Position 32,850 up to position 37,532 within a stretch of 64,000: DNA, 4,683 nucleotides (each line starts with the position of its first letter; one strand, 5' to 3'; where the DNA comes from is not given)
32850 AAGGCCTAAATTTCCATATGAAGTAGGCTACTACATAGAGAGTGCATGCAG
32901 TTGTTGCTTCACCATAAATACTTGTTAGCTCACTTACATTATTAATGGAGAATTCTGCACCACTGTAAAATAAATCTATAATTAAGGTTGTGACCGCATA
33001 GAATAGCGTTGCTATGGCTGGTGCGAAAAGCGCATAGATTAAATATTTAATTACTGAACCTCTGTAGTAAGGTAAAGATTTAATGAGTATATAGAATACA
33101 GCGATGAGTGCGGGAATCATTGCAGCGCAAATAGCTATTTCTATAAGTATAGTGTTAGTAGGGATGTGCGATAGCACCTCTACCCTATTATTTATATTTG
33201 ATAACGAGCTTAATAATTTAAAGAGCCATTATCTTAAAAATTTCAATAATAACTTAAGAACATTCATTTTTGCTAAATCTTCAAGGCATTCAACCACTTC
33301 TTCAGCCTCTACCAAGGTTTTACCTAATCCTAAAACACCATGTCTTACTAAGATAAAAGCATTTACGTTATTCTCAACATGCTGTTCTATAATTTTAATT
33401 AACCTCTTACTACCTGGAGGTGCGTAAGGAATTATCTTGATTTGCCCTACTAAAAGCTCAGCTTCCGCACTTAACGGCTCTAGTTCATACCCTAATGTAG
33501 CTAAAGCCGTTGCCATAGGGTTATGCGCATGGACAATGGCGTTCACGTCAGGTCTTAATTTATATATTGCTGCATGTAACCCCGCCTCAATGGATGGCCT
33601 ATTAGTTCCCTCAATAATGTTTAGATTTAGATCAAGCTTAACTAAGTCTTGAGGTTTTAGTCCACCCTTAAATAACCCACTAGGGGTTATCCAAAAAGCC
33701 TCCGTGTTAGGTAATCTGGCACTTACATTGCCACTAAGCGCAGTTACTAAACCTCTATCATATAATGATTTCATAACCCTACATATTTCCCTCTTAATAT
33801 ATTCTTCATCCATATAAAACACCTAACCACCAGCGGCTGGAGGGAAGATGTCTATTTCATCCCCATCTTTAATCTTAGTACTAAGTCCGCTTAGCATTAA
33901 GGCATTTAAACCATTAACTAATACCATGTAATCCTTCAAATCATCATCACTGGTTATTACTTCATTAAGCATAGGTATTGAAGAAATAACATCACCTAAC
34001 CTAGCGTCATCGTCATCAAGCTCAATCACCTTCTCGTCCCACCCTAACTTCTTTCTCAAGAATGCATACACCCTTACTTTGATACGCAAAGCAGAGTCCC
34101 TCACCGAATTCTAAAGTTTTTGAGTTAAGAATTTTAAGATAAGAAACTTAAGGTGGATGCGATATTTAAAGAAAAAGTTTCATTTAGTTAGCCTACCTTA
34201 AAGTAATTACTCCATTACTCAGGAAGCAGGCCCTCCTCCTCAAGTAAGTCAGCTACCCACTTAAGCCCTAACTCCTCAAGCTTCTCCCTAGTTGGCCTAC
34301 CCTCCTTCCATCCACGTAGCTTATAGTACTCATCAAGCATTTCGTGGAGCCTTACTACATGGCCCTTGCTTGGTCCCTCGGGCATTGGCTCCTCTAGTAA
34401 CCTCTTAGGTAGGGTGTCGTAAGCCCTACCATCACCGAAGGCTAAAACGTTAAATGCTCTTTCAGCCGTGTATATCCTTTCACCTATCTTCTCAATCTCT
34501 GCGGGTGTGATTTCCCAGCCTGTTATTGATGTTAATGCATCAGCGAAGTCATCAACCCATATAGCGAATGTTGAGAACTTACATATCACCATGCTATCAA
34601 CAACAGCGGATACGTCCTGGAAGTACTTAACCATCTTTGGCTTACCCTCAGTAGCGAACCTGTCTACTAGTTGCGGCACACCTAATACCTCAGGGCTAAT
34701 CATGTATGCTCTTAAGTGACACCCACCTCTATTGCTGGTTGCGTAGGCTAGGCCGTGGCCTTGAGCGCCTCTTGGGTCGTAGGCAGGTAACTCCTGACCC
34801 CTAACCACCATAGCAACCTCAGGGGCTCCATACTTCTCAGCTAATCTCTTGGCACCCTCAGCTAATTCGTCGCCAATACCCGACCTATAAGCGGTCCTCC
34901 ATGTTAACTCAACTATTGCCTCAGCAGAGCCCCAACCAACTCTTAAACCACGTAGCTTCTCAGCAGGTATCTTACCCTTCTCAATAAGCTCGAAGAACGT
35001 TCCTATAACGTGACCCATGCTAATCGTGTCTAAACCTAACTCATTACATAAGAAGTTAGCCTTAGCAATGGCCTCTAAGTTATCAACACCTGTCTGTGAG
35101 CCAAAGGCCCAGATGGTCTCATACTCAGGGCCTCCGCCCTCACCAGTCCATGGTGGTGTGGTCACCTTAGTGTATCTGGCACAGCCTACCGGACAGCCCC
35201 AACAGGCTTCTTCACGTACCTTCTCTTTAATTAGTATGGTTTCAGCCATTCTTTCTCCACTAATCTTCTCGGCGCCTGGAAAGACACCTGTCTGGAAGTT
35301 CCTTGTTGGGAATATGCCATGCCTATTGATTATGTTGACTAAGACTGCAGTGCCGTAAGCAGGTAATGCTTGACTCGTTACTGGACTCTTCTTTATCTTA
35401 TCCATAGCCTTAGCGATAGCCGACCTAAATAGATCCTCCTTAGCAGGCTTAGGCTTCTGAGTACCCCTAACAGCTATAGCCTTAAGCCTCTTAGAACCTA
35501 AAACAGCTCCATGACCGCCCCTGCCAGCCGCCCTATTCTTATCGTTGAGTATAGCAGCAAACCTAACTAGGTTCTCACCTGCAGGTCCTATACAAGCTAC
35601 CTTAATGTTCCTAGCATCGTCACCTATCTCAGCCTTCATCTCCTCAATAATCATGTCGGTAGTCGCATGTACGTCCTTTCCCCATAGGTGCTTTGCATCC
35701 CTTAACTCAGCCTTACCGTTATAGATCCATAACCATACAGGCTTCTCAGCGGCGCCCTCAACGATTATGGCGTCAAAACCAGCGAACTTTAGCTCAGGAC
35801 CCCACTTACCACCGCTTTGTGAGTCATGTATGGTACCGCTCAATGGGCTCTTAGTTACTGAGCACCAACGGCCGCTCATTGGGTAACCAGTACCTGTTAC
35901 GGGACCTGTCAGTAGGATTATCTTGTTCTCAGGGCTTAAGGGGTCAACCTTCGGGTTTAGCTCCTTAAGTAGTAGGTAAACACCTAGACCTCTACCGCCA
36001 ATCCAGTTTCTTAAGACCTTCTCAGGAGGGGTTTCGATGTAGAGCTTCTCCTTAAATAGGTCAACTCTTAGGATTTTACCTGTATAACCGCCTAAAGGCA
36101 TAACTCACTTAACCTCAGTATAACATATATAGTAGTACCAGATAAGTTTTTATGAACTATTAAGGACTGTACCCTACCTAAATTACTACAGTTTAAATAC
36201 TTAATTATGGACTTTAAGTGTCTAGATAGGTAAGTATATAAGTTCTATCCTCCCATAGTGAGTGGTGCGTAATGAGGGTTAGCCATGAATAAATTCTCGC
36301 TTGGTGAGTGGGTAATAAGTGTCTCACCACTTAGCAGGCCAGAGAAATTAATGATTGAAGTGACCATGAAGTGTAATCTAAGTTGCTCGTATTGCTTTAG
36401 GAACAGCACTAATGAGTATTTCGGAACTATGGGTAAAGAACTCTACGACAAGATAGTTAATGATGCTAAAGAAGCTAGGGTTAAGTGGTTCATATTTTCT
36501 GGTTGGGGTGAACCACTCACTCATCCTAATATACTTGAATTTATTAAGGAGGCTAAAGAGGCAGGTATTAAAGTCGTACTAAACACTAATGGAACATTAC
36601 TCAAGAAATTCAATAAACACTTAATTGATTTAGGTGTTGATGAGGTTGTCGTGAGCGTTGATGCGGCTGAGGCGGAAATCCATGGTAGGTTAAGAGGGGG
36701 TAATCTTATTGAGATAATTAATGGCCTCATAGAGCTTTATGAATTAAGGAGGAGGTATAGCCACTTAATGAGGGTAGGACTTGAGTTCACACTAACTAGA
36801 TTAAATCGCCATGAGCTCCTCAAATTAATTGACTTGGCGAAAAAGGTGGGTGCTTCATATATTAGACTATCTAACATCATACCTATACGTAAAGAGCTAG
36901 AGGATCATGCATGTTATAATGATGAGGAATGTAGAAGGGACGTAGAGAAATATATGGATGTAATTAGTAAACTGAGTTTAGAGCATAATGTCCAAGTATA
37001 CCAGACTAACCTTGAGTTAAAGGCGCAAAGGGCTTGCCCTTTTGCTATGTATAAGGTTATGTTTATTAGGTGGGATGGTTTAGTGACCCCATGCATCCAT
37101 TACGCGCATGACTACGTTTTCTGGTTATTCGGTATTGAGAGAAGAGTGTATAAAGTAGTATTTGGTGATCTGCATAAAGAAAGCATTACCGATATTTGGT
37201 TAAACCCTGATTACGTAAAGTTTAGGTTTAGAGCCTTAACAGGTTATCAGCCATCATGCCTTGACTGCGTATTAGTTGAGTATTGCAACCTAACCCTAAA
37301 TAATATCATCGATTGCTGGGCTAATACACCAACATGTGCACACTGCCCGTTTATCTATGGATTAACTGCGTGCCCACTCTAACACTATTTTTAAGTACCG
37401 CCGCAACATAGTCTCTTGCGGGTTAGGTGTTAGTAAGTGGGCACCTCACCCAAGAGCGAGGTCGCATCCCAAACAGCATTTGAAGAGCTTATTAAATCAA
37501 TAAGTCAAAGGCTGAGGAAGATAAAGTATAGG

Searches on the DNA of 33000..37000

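Call 69: search_rna_families(source=window, start=33000, end=37000, threshold=evalue, max_evalue=0.01)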
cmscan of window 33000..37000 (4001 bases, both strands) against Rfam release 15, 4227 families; matches with E-value up to 0.01: 0.
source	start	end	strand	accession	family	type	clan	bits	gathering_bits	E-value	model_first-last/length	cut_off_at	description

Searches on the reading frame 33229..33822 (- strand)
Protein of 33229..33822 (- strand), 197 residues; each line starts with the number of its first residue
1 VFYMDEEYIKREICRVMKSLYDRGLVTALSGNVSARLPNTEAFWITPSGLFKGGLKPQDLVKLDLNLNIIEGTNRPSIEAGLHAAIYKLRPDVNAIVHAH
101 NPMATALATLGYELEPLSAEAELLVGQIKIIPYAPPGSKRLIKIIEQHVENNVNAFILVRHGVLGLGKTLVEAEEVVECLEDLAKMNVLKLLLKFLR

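Call 70: search_protein_families(library=pfam, proteins=[window:33229-33822:-], max_evalue=0.001)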
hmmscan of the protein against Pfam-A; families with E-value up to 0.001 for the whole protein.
window:33229-33822:- (197 aa): 1 family
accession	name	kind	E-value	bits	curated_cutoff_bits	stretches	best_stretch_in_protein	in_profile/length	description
PF00596.27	Aldolase_II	-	3.2e-49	167.8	22.2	1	11-187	1-182/183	Class II Aldolase and Adducin N-terminal domain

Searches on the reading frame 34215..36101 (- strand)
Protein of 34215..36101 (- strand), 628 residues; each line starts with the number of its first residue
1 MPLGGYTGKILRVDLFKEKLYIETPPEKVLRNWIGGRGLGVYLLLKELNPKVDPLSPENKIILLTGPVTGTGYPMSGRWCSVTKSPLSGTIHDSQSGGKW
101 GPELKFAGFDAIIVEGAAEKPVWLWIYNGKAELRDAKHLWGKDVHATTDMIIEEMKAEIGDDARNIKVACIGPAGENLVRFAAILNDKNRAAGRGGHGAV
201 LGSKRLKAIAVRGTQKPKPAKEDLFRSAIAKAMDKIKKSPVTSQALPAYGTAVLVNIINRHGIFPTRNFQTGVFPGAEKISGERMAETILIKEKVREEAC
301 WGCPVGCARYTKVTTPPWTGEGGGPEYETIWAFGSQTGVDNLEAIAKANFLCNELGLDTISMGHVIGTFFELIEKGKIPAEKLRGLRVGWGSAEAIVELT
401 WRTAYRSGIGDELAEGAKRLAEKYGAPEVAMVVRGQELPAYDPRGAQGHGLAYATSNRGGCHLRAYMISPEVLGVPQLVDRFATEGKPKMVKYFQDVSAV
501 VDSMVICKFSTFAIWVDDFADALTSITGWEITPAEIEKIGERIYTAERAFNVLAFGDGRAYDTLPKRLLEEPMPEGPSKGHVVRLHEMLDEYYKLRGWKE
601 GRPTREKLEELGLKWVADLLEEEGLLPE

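Call 70: search_protein_families(library=pfam, proteins=[window:34215-36101:-], max_evalue=0.001)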
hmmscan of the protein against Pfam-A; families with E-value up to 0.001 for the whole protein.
window:34215-36101:- (628 aa): 2 families
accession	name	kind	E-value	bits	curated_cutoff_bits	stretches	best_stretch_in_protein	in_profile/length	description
PF01314.23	AFOR_C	-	2.2e-156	521.3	27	1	229-613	3-385/385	Aldehyde ferredoxin oxidoreductase, domains 2 & 3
PF02730.20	AFOR_N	-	2.1e-83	279.4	29.8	1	8-214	1-199/199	Aldehyde ferredoxin oxidoreductase, N-terminal domain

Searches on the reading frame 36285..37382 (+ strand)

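Call 70: search_protein_families(library=pfam, proteins=[window:36285-37382:+], max_evalue=0.001)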
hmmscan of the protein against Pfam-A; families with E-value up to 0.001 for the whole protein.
window:36285-37382:+ (365 aa): 3 families
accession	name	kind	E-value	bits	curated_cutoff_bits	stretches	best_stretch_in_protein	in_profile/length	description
PF04055.27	Radical_SAM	-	4e-21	76.3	29.5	1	24-163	1-144/166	Radical SAM superfamily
PF13186.11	SPASM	-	8.7e-13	48.8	21.5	1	251-328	1-66/67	Iron-sulfur cluster-binding domain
PF13353.11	Fer4_12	-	5.6e-09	36.9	22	1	29-126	14-114/137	4Fe-4S single cluster domain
